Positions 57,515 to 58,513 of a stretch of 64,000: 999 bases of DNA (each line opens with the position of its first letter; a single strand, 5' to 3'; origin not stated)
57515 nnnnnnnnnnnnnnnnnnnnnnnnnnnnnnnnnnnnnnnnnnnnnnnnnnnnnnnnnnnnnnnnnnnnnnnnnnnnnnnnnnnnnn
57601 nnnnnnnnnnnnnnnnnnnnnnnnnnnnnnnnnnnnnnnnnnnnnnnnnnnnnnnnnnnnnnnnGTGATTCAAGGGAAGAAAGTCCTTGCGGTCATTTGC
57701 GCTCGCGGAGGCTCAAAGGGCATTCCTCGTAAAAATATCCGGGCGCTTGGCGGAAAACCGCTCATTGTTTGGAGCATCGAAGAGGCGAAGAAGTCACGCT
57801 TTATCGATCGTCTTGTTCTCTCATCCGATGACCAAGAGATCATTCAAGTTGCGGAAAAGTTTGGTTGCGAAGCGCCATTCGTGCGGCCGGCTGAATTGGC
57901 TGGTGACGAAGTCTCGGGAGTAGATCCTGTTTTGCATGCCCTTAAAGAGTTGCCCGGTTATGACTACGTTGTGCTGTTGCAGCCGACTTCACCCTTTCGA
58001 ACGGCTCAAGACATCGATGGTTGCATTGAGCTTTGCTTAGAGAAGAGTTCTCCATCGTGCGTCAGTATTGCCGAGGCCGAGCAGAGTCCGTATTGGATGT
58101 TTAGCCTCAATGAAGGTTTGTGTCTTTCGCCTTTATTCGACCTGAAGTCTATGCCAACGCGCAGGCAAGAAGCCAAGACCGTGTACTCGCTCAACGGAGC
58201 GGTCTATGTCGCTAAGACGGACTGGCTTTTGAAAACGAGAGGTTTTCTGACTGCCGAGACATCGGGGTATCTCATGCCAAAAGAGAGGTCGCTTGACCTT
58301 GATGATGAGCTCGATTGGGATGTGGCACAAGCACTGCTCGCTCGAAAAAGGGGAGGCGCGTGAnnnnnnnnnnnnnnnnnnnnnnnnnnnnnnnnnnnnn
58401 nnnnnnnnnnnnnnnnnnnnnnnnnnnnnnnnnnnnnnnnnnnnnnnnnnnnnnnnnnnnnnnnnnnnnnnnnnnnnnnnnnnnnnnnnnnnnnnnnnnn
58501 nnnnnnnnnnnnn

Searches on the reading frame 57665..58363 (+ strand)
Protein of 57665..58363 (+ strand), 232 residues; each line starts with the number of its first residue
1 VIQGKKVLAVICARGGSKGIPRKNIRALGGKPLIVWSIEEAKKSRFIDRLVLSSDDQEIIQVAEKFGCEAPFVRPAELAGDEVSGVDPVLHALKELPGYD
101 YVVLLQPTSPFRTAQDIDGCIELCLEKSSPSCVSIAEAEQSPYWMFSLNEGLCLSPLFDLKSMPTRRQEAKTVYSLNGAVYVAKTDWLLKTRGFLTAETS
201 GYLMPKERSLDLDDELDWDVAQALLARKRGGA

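Call 10: search_protein_families(library=ncbifam, proteins=[window:57665-58363:+], max_evalue=0.01)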
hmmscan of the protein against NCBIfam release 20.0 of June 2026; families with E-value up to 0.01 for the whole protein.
window:57665-58363:+ (232 aa): 7 families
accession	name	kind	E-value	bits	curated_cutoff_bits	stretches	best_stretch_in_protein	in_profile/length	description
TIGR03584.1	PseF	equivalog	4.6e-46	157.2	205.7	1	8-224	1-219/222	pseudaminic acid cytidylyltransferase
NF003952.0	PRK05450.1-5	subfamily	4.1e-17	62.1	193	1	6-138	2-130/250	3-deoxy-manno-octulosonate cytidylyltransferase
NF009905.0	PRK13368.1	subfamily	3e-14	53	255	1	6-136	2-126/243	3-deoxy-manno-octulosonate cytidylyltransferase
NF003950.0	PRK05450.1-3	subfamily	3e-12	46.4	234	1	6-128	2-121/248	3-deoxy-manno-octulosonate cytidylyltransferase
NF003948.0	PRK05450.1-1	equivalog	1.6e-10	40.6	281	1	5-124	4-120/248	3-deoxy-manno-octulosonate cytidylyltransferase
TIGR00466.1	kdsB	equivalog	3.1e-08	33.3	155.2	1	9-82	5-77/241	3-deoxy-manno-octulosonate cytidylyltransferase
TIGR00453.1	ispD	equivalog_domain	0.00022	20.7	181.3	1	10-126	3-119/219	2-C-methyl-D-erythritol 4-phosphate cytidylyltransferase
